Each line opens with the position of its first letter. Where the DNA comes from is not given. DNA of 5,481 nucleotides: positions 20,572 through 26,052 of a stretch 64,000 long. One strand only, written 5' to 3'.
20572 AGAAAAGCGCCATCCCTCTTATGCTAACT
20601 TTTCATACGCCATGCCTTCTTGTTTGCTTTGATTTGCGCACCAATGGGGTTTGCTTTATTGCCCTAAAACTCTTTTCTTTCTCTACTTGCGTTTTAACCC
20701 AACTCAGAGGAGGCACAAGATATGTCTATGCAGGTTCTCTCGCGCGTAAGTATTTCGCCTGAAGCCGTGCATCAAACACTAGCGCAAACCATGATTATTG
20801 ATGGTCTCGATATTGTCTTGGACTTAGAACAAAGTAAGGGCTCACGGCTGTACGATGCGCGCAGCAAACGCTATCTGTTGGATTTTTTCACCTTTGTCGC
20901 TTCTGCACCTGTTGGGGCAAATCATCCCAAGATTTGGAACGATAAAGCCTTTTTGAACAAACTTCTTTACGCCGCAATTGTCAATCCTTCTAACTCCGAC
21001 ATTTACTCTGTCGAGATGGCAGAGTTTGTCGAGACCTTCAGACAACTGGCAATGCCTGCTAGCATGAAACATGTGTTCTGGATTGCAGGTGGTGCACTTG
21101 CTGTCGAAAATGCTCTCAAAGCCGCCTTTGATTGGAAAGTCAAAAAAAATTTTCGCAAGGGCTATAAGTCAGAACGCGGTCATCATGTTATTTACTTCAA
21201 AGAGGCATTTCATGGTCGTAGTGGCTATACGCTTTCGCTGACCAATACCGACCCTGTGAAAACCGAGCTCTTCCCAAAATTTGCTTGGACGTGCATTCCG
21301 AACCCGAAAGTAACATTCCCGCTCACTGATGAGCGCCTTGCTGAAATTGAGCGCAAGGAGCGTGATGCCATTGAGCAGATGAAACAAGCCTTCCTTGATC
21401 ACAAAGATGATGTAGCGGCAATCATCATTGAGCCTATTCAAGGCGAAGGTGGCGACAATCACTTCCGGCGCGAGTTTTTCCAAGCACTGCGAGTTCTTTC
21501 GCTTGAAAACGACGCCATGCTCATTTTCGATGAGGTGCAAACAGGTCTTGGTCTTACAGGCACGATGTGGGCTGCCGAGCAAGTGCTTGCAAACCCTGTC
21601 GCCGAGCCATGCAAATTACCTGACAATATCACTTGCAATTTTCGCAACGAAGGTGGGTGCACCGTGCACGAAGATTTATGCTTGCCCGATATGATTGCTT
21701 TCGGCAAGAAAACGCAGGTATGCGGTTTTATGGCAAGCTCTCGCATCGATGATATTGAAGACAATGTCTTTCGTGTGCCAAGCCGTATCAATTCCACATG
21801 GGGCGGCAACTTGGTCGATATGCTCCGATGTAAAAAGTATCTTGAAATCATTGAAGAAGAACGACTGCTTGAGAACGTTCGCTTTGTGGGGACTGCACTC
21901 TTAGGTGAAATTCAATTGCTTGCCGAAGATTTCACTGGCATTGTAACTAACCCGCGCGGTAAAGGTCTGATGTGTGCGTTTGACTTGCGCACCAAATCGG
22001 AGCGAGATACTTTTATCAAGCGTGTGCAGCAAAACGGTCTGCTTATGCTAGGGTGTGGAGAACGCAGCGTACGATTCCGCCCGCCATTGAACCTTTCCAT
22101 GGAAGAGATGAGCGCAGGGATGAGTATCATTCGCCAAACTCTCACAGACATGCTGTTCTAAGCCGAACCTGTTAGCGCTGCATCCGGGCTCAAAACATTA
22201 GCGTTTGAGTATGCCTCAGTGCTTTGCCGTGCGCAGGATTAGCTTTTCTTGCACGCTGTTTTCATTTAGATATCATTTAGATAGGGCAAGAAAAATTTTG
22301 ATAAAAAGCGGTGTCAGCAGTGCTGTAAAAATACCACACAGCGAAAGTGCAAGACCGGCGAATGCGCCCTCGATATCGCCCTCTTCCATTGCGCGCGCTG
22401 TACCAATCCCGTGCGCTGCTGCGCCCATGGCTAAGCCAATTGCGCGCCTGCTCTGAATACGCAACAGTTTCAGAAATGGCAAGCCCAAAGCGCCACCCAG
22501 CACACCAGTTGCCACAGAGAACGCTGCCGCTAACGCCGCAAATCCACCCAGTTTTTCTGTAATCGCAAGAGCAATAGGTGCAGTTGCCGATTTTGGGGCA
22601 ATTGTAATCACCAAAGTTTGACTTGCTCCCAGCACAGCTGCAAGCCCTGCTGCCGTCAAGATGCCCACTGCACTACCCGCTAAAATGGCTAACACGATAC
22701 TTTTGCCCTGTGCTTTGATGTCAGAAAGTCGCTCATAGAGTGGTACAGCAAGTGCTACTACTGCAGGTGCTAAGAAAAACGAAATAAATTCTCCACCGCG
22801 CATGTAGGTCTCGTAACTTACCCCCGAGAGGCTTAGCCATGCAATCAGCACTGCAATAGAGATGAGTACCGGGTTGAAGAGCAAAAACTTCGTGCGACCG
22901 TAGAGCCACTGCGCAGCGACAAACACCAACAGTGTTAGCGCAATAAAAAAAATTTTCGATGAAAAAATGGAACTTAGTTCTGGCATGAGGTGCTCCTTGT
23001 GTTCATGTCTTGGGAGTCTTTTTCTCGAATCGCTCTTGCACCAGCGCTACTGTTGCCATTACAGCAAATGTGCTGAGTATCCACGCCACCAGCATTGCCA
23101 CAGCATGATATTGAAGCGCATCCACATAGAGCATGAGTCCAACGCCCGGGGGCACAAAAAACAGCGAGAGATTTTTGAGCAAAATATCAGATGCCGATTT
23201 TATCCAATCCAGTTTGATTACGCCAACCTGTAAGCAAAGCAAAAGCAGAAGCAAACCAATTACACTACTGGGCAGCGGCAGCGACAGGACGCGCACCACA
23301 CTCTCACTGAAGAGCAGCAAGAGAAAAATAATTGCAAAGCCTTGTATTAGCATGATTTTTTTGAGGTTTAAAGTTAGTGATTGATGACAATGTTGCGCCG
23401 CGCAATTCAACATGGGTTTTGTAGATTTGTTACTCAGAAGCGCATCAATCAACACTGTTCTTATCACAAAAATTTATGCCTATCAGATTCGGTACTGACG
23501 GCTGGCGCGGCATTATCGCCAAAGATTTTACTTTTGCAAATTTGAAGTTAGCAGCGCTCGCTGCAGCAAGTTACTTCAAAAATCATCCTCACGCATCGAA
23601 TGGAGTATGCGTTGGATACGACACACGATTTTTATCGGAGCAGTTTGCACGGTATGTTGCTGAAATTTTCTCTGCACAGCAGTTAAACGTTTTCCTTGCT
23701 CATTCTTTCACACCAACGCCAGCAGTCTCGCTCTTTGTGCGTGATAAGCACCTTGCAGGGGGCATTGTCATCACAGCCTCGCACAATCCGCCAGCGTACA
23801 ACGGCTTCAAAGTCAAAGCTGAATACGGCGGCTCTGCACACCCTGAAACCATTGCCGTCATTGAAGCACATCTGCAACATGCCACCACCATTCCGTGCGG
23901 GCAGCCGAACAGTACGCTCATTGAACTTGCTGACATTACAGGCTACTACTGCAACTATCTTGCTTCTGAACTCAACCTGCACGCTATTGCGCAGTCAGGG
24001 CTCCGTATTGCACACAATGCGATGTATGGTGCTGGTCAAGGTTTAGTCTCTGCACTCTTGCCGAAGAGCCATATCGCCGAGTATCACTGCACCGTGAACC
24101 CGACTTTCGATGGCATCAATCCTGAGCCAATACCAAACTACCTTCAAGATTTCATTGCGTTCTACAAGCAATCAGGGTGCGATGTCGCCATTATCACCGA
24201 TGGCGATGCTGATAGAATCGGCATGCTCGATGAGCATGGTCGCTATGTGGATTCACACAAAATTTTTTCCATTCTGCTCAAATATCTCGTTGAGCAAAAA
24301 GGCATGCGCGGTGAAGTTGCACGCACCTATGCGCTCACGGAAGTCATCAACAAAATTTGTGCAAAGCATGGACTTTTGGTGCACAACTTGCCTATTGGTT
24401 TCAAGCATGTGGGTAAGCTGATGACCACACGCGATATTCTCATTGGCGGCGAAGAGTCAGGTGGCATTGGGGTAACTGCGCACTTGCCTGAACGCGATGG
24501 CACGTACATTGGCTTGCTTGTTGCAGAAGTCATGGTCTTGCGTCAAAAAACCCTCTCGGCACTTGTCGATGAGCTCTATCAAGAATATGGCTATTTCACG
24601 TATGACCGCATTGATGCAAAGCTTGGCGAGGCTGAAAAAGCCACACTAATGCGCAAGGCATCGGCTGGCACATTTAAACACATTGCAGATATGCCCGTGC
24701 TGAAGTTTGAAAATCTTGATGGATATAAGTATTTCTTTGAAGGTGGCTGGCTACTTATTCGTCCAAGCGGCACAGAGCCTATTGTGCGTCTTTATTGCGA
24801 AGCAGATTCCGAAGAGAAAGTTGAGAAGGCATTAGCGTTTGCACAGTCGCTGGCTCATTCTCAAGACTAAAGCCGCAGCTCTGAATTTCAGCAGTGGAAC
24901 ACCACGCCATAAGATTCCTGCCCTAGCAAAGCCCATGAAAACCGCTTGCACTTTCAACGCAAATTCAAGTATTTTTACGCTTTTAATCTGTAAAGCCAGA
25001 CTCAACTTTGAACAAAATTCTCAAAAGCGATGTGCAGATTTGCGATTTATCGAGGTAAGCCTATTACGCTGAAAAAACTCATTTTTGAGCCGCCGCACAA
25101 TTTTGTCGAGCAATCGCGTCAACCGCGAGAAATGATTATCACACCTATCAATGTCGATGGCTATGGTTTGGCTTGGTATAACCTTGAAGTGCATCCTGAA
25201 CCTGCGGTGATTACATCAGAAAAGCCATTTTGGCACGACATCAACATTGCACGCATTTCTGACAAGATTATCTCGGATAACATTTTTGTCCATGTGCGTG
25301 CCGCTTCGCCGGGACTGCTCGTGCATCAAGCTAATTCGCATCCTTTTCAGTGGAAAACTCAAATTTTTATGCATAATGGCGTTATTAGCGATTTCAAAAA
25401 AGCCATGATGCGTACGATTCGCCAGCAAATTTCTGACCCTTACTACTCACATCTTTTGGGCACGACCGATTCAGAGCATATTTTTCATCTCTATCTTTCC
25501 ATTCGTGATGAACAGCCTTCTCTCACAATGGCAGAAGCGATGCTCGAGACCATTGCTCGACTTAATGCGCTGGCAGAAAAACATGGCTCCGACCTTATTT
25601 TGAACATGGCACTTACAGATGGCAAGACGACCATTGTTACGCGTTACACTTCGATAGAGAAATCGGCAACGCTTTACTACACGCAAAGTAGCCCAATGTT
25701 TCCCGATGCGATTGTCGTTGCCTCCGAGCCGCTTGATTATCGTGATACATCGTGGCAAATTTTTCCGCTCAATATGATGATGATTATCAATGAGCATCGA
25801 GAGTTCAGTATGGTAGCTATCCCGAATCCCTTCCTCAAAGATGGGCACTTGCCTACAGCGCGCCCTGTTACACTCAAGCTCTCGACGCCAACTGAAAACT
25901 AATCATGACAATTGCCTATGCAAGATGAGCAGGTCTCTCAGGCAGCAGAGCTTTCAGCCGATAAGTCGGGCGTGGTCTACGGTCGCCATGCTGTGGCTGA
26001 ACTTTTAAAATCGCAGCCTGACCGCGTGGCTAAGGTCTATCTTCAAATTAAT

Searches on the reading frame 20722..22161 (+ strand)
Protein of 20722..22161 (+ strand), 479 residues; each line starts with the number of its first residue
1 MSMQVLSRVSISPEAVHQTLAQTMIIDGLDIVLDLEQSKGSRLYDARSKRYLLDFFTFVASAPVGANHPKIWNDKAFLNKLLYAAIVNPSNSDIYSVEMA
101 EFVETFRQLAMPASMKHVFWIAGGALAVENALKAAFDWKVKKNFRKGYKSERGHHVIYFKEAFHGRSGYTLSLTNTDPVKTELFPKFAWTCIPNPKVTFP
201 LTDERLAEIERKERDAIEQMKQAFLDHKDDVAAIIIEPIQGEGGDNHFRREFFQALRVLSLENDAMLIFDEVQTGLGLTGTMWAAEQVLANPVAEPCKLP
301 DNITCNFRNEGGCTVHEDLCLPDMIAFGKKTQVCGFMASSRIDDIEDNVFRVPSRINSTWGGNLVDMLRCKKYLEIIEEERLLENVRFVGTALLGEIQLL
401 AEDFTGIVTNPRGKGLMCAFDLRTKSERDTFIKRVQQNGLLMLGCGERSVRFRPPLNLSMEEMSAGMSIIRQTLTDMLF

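Call 66: search_protein_families(library=pfam, proteins=[window:20722-22161:+], max_evalue=0.00001)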
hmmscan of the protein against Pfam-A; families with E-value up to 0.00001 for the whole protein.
window:20722-22161:+ (479 aa): 1 family
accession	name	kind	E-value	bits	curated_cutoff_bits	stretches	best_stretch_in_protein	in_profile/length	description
PF00202.27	Aminotran_3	-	8.2e-76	255.7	30.5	2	31-288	9-248/403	Aminotransferase class-III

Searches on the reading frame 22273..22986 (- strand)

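Call 66: search_protein_families(library=pfam, proteins=[window:22273-22986:-], max_evalue=0.00001)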
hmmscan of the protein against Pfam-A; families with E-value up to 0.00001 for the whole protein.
window:22273-22986:- (237 aa): 1 family
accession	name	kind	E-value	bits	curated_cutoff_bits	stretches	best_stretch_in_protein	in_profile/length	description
PF04172.21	LrgB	-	2e-74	250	25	1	18-230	1-213/214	LrgB-like family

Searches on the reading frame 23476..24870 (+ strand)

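Call 66: search_protein_families(library=pfam, proteins=[window:23476-24870:+], max_evalue=0.00001)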
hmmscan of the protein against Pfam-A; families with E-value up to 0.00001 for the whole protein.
window:23476-24870:+ (464 aa): 4 families
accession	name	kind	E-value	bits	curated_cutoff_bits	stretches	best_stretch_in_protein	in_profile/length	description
PF02878.22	PGM_PMM_I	-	1.2e-38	132.3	22.5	1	4-136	3-134/138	Phosphoglucomutase/phosphomannomutase, alpha/beta/alpha domain I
PF02880.22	PGM_PMM_III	-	2.6e-24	86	20.7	1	259-371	1-115/115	Phosphoglucomutase/phosphomannomutase, alpha/beta/alpha domain III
PF02879.22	PGM_PMM_II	-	2.7e-19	70.1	29.3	1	158-255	3-103/103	Phosphoglucomutase/phosphomannomutase, alpha/beta/alpha domain II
PF00408.26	PGM_PMM_IV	-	3e-12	46.9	23.1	1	403-451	12-60/68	Phosphoglucomutase/phosphomannomutase, C-terminal domain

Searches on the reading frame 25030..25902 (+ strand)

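Call 66: search_protein_families(library=pfam, proteins=[window:25030-25902:+], max_evalue=0.00001)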
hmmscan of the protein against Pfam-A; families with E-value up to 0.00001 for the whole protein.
window:25030-25902:+ (290 aa): 2 families
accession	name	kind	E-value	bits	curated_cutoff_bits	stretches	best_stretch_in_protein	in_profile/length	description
PF13230.11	GATase_4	-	1.1e-14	54.5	23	1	40-206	31-187/272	Glutamine amidotransferases class-II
PF13522.11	GATase_6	-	3.4e-08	34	27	1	84-176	12-93/130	Glutamine amidotransferase domain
